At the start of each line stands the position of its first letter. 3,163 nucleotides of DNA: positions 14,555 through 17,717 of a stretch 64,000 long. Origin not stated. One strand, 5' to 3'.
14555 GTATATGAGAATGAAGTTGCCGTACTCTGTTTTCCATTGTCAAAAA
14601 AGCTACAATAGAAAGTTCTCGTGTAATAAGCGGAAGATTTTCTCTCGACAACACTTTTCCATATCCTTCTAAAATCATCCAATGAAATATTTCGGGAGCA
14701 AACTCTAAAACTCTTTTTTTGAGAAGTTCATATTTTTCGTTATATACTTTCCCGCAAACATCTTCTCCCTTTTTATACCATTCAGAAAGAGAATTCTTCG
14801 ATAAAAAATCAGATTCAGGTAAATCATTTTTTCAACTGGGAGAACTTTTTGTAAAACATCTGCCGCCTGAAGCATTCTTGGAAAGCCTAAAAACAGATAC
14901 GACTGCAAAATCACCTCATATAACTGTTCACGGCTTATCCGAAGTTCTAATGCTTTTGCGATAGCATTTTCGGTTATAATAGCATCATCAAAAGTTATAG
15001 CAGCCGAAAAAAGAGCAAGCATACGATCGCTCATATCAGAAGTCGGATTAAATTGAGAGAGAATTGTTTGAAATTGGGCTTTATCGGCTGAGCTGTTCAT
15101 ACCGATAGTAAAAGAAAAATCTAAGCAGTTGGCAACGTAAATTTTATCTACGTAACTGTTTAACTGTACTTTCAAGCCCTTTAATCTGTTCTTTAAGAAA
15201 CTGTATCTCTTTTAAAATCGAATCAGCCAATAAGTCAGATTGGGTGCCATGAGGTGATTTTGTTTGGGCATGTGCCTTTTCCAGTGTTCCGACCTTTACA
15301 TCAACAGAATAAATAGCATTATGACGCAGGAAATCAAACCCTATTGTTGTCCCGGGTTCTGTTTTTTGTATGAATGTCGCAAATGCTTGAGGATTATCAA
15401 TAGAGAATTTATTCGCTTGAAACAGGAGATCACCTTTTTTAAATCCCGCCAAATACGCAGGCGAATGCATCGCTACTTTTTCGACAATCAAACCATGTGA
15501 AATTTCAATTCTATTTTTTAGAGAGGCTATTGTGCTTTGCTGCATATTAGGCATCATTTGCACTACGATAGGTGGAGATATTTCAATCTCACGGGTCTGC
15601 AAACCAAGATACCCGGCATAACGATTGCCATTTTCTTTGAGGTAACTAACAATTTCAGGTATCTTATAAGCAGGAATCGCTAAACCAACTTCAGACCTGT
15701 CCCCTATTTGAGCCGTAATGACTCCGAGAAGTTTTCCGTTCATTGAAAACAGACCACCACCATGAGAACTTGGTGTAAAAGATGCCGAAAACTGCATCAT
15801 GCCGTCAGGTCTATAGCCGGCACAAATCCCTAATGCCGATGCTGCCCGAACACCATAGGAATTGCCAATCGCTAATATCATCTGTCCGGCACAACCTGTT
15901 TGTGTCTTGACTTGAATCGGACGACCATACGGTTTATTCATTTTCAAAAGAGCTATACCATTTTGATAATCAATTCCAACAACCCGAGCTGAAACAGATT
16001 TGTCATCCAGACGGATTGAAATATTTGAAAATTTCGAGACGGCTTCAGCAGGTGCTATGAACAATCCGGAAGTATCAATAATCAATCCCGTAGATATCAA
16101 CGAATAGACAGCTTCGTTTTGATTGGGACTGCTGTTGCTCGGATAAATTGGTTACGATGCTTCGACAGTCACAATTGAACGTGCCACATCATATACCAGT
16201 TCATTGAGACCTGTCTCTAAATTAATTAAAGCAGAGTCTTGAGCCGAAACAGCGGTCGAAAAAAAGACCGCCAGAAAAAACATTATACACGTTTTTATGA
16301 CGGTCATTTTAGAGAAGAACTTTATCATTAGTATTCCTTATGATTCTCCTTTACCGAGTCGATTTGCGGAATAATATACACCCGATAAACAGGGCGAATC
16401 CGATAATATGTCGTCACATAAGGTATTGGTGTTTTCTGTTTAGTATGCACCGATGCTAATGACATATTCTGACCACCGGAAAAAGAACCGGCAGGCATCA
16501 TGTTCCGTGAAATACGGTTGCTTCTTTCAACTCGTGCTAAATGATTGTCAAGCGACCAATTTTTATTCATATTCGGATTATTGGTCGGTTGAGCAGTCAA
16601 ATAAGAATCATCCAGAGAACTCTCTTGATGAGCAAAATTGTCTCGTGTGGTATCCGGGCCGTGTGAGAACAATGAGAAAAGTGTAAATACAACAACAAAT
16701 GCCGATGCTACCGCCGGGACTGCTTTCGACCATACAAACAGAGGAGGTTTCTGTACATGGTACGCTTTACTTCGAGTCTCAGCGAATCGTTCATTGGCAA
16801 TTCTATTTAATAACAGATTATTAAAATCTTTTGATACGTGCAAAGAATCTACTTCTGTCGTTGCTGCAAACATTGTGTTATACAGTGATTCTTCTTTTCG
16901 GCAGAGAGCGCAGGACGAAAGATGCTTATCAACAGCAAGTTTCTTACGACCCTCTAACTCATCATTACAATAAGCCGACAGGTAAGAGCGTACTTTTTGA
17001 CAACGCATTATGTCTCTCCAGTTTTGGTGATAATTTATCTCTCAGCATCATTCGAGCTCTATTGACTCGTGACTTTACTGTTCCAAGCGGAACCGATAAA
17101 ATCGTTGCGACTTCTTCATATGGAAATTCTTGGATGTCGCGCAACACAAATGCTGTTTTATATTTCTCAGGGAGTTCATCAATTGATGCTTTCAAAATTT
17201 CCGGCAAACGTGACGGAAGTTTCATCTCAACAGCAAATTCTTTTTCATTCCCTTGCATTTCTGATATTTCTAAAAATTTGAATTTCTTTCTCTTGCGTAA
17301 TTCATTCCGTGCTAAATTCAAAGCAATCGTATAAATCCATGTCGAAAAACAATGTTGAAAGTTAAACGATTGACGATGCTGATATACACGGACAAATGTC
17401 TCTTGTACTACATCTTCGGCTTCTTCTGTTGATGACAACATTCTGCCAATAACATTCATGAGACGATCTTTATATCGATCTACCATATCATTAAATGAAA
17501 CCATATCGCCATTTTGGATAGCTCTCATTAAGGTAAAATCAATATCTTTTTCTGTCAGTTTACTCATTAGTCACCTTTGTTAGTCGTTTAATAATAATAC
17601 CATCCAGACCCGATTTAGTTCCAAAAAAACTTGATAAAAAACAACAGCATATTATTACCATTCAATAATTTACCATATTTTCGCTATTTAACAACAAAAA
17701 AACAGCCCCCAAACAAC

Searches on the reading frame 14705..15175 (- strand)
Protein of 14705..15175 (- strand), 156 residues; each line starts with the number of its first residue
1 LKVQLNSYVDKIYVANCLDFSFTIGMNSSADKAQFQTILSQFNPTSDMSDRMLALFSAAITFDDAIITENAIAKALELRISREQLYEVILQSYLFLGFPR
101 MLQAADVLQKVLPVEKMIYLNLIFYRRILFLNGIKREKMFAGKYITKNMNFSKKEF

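Call 34: search_protein_families(library=pfam, proteins=[window:14705-15175:-], max_evalue=0.001)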
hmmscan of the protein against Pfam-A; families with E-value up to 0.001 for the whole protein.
window:14705-15175:- (156 aa): 1 family
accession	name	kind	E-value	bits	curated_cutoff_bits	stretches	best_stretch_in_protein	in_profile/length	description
PF02627.25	CMD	-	0.00084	19.7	23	0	54-109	28-83/84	Carboxymuconolactone decarboxylase family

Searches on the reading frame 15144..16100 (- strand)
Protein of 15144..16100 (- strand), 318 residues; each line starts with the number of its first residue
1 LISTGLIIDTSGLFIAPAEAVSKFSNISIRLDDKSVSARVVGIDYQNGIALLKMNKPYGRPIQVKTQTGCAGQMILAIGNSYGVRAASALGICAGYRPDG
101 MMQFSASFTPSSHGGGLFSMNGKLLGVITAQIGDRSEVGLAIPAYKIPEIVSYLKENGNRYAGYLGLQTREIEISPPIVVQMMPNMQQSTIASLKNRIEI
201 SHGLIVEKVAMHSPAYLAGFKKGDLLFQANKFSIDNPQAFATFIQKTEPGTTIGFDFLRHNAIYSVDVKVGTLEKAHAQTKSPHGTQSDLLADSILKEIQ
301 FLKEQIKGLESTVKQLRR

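Call 34: search_protein_families(library=pfam, proteins=[window:15144-16100:-], max_evalue=0.001)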
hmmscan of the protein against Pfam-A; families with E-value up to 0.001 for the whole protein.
window:15144-16100:- (318 aa): 3 families
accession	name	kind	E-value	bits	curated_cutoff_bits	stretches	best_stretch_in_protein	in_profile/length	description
PF13365.12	Trypsin_2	-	1.1e-08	36.4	27.6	1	4-127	2-144/144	Trypsin-like peptidase domain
PF13180.12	PDZ_2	-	8e-08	32.9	27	1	187-270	12-80/80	PDZ domain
PF17820.7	PDZ_6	-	2.9e-05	24.1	27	1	205-248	1-44/54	PDZ domain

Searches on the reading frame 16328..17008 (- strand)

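Call 34: search_protein_families(library=pfam, proteins=[window:16328-17008:-], max_evalue=0.001)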
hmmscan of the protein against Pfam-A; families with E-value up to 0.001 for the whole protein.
window:16328-17008:- (226 aa): 1 family
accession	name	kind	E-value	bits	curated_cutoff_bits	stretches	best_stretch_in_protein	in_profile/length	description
PF13490.11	zf-HC2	-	1.3e-07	32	22.2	1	3-37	1-35/35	Putative zinc-finger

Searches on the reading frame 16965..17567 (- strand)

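Call 34: search_protein_families(library=pfam, proteins=[window:16965-17567:-], max_evalue=0.001)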
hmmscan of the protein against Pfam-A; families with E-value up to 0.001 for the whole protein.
window:16965-17567:- (200 aa): 4 families
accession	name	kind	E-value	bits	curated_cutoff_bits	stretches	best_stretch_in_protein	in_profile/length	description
PF04542.20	Sigma70_r2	-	1.2e-18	67.1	24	1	28-95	1-70/71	Sigma-70 region 2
PF08281.18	Sigma70_r4_2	-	3.8e-16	58.9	25.7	1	125-175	4-54/54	Sigma-70, region 4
PF04545.22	Sigma70_r4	-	2.4e-10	40.2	24.1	1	129-176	2-49/50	Sigma-70, region 4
PF07638.17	Sigma70_ECF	-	7.9e-05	23.1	21.1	1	13-179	7-183/185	ECF sigma factor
